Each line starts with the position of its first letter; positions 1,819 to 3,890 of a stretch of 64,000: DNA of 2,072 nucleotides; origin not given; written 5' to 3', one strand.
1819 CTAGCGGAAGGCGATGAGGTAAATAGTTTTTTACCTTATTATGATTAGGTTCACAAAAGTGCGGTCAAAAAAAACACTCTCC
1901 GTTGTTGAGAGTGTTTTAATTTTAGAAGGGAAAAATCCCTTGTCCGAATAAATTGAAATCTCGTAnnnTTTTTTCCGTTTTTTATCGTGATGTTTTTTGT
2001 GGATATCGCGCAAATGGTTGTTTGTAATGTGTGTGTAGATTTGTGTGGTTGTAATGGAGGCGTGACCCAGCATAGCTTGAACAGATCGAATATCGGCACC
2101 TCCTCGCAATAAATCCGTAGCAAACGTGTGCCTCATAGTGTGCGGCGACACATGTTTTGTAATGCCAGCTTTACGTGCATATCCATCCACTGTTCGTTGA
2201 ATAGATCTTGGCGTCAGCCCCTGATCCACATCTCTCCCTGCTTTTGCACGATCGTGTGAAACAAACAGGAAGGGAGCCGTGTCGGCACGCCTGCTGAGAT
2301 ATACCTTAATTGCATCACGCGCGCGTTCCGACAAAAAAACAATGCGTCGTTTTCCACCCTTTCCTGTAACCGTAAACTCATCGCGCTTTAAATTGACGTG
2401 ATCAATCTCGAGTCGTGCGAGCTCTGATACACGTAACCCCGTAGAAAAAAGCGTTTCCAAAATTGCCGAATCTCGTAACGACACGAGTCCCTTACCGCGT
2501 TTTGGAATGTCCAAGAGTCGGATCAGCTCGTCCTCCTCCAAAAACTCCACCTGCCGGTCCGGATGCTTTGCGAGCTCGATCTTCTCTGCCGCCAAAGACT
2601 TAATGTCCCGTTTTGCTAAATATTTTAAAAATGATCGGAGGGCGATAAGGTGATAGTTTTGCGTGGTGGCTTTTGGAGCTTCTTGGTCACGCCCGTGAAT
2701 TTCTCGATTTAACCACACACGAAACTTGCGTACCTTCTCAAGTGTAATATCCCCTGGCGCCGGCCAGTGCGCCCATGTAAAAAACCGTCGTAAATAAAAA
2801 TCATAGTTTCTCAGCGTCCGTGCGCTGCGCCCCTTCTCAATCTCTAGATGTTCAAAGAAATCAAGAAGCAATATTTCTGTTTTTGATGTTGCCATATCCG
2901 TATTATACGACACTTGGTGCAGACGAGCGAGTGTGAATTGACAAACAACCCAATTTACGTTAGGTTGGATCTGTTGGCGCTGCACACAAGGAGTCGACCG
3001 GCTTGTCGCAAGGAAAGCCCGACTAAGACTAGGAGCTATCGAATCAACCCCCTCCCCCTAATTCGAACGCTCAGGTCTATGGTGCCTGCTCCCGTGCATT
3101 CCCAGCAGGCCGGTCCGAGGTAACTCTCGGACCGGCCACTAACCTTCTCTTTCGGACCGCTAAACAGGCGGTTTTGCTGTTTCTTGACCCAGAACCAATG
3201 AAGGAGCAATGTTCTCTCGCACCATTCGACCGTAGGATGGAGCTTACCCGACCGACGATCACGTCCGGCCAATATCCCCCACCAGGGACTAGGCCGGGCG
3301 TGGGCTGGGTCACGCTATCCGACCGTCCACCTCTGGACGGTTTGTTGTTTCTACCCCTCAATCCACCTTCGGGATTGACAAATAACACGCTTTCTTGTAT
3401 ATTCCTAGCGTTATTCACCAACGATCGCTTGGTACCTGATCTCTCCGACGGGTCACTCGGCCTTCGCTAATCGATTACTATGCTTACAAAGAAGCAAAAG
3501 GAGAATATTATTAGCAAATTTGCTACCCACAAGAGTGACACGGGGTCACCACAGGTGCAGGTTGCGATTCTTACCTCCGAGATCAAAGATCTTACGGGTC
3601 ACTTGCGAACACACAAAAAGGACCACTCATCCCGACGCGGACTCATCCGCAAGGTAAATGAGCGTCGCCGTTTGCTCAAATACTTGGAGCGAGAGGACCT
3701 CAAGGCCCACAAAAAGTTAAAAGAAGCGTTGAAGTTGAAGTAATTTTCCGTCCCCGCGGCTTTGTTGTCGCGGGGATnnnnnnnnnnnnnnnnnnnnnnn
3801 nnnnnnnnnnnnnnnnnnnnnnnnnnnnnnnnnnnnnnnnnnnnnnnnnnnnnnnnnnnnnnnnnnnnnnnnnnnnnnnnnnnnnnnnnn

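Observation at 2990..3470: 480-bp ORF-free structured region between the Xer-like recombinase and rpsO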

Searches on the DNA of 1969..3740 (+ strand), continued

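Call 85: build_rna_model(alignment_id=A11, structure=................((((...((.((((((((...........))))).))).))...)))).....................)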
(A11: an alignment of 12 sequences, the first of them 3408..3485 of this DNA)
Model R2 built from alignment A11 (12 sequences, 85 columns); structure: as given.
model positions 79; base pairs 14; branch points 0; effective number of sequences 7.65; information 0.717 bits per position. Calibrated on 0.2 Mb of random sequence (short: E-values are rough).
structure used (alignment columns):
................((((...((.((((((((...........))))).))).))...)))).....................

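Call 86: search_with_rna_model(model_id=R2, sources=[window, L005, L006, L007, L008, L009, L010, L011, L012, L013, L014, L015, L016, L017, L018, L019, L020, L021, L022, L023, L024, L025, L057, L066, L067, L068, L070, L072, L073, L090, L093, L026, L027, L033, L047, L059], max_evalue=0.1, make_alignment=true)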
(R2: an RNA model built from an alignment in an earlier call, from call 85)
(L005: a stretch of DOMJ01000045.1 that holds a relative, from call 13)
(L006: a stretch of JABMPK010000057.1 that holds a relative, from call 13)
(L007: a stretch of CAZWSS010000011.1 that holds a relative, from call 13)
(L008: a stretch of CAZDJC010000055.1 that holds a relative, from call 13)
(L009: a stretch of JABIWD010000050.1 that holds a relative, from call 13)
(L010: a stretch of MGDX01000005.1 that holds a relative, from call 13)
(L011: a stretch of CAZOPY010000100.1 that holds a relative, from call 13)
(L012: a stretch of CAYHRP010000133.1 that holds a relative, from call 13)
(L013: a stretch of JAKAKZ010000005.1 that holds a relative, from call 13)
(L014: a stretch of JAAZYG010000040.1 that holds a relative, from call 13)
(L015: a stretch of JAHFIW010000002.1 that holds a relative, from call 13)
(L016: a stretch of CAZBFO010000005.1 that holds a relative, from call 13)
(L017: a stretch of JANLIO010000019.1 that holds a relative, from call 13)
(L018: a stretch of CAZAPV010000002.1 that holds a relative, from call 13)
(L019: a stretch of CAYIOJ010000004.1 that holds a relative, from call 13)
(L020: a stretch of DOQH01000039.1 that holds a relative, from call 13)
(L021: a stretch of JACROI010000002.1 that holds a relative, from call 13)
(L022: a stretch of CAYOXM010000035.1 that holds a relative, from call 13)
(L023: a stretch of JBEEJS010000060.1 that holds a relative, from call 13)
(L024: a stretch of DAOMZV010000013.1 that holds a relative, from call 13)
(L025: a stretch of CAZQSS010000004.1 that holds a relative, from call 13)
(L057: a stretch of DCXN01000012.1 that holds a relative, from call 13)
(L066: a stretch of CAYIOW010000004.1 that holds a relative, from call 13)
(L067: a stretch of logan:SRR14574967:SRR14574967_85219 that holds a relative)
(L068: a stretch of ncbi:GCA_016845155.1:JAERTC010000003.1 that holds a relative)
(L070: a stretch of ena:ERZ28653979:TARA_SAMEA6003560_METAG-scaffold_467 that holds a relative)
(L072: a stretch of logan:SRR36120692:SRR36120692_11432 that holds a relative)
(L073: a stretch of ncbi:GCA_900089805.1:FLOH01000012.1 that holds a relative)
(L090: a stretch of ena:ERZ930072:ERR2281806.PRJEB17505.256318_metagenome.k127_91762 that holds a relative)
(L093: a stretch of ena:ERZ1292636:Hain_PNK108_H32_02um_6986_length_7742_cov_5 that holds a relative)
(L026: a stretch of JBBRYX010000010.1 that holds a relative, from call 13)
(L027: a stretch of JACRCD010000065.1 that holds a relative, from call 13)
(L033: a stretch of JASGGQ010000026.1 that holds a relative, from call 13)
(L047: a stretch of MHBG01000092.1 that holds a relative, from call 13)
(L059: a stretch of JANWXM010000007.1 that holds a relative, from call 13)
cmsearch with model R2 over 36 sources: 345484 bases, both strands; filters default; matches with E-value up to 0.1: 17.
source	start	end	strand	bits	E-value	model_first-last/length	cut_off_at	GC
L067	1505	1583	-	85.6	3.7e-19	1-79/79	no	0.51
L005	2414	2491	+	82.3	2.8e-18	1-79/79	no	0.51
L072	43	121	-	82.2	2.9e-18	1-79/79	no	0.54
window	3408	3485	+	82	3.4e-18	1-79/79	no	0.51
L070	1757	1835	-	81.3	5.1e-18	1-79/79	no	0.54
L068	2142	2219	-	76.5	9.8e-17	1-79/79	no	0.53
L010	4927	5006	+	69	9e-15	1-79/79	no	0.51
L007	4774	4846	+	66.6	4e-14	1-79/79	no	0.62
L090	2122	2201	-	64.5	1.4e-13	1-79/79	no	0.43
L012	116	193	+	59.1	3.8e-12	1-79/79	no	0.5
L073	1214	1294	-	58.4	5.6e-12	1-79/79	no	0.46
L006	1480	1560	+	52.7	1.8e-10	1-79/79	no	0.48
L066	4928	5006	+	49.1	1.7e-09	1-79/79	no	0.47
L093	2369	2447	-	49.1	1.7e-09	1-79/79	no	0.47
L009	4926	5006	+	49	1.7e-09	1-79/79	no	0.52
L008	247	330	+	23.5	0.0097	1-79/79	no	0.52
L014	4927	5006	+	22.3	0.019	1-79/79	no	0.3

Alignment A12: 17 matches aligned to the model, 102 columns, each read 5' to 3' on its own strand. Consensus structure (alignment columns), stored with it:
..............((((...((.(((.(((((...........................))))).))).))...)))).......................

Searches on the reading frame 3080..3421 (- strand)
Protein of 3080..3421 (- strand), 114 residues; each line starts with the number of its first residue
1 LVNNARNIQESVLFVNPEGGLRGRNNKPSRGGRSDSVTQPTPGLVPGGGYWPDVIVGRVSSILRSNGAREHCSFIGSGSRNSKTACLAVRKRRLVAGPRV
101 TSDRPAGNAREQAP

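Call 77: search_protein_families(library=pfam, proteins=[window:3080-3421:-], max_evalue=0.1)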
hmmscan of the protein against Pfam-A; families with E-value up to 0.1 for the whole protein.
window:3080-3421:- (114 aa): 0 families

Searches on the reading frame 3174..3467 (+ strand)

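Call 77: search_protein_families(library=pfam, proteins=[window:3174-3467:+], max_evalue=0.1)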
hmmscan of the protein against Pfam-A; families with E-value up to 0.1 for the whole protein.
window:3174-3467:+ (98 aa): 1 family
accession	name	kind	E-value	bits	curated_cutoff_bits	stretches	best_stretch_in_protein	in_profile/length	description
PF09879.14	DUF2106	-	0.056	13.4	25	1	9-47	52-89/151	Predicted membrane protein (DUF2106)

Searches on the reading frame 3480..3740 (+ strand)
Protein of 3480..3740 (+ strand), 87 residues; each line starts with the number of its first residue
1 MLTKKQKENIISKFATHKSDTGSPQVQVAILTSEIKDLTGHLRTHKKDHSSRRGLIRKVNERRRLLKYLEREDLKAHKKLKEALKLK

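Call 11: find_encoding_contigs(protein=window:3480-3740:+, flank=6000, max_places=10)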
Protein window:3480-3740:+ (87 aa): 8 contigs read that carry it; 4 places shown.
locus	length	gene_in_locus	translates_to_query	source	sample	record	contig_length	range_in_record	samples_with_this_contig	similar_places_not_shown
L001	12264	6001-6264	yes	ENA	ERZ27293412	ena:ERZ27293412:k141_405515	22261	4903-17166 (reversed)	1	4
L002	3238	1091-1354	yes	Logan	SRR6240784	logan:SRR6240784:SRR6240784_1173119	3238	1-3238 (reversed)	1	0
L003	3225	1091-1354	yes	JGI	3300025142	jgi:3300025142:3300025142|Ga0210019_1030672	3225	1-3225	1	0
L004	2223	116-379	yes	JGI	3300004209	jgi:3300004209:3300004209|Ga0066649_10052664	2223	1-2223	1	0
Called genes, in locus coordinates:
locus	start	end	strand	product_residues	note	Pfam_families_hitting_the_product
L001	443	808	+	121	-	PF01713:Smr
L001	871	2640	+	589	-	PF00664:ABC_membrane, PF03193:RsgA_GTPase (weak), PF00005:ABC_tran, PF02463:SMC_N (faint)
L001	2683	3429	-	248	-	PF01145:Band_7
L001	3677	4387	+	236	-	-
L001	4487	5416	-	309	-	PF02899:Phage_int_SAM_1, PF13495:Phage_int_SAM_4 (weak), PF00589:Phage_integrase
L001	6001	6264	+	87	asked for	PF00312:Ribosomal_S15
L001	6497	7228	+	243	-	PF01936:NYN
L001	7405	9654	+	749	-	PF01138:RNase_PH, PF03725:RNase_PH_C (weak), PF01138:RNase_PH, PF00013:KH_1, PF00575:S1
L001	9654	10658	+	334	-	-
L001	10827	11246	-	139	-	-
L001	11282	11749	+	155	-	PF01252:Peptidase_A8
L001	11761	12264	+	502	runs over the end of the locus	PF13541:ChlI, PF01078:Mg_chelatase, PF00158:Sigma54_activat (faint), PF07728:AAA_5 (faint), PF00493:MCM (weak), PF13335:Mg_chelatase_C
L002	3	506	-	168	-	?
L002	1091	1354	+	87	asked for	PF00312:Ribosomal_S15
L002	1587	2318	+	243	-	PF01936:NYN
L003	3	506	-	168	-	?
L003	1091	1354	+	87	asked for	PF00312:Ribosomal_S15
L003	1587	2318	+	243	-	PF01936:NYN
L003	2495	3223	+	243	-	?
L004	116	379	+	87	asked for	PF00312:Ribosomal_S15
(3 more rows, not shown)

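Call 13: find_related_loci(query=window:3480-3740:+, collection=genome_contigs, flank=5000)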
Query window:3480-3740:+ (87 aa) in genome_contigs; peptide patterns used: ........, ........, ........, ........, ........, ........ (x = any residue, [..] = any of these).
403 stretches matched a pattern; 62 encode a relative of the query (tblastn E <= 1e-3); 62 distinct loci.
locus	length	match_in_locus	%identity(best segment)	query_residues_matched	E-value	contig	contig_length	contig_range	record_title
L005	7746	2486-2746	98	1-87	6e-52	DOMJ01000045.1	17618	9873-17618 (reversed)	MAG TPA_asm: Candidatus Uhrbacteria bacterium isolate UBA11717 contig_4078, whole genome shotgun sequence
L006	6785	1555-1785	87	1-77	1e-42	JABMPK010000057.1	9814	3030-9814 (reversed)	MAG: Candidatus Uhrbacteria bacterium isolate bin.195 k141_3920451, whole genome shotgun sequence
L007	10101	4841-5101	86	1-87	2e-46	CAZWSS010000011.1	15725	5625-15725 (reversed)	MAG TPA_asm: uncultured Gammaproteobacteria bacterium isolate SRP062349_co5_141 genome assembly, contig: NODE_1298_lengt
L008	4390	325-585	84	1-87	7e-44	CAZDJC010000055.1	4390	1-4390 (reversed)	MAG TPA_asm: uncultured Gammaproteobacteria bacterium isolate binchicken_co110_1271 genome assembly, contig: NODE_44708_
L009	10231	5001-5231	87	1-77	1e-42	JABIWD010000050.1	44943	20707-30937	MAG: Candidatus Uhrbacteria bacterium isolate SI072_bin87 k141_1164348, whole genome shotgun sequence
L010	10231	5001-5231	84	1-77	2e-41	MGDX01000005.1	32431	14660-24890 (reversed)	MAG: Candidatus Uhrbacteria bacterium RIFCSPHIGHO2_02_FULL_53_13 rifcsphigho2_02_scaffold_12147, whole genome shotgun se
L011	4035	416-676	77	1-87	2e-39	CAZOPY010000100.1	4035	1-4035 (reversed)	MAG TPA_asm: uncultured Gammaproteobacteria bacterium isolate SRP193066_co2_426 genome assembly, contig: NODE_12161_leng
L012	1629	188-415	84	1-76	2e-39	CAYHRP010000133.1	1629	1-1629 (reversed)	MAG TPA_asm: uncultured Gammaproteobacteria bacterium isolate ERP119705_co15_220 genome assembly, contig: NODE_127807_le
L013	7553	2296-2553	77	1-86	1e-38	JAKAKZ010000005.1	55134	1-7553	MAG: bacterium isolate WY5.bin104 NODE_828_length_55134_cov_1.908884, whole genome shotgun sequence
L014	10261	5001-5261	75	1-87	6e-38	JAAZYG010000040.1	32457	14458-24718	MAG: Candidatus Uhrbacteria bacterium isolate bin41o c_000001358591, whole genome shotgun sequence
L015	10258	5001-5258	73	1-86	1e-37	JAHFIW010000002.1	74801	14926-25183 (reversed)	MAG: bacterium isolate nzgw371 NODE_386_length_74802_cov_3.902746, whole genome shotgun sequence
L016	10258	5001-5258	72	1-86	2e-37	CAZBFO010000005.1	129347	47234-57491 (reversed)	MAG TPA_asm: uncultured Gammaproteobacteria bacterium isolate binchicken_co185_196 genome assembly, contig: NODE_176_len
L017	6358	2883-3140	71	1-86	1e-36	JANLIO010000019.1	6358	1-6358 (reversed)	MAG: bacterium isolate S40-17 k99_3765, whole genome shotgun sequence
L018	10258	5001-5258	71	1-86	8e-36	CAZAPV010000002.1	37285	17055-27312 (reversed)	MAG TPA_asm: uncultured Gammaproteobacteria bacterium isolate SRP193066_co2_451 genome assembly, contig: NODE_535_length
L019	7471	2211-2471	69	1-87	4e-34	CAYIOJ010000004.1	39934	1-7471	MAG TPA_asm: uncultured Gammaproteobacteria bacterium isolate ERP119705_co24_904 genome assembly, contig: NODE_867_lengt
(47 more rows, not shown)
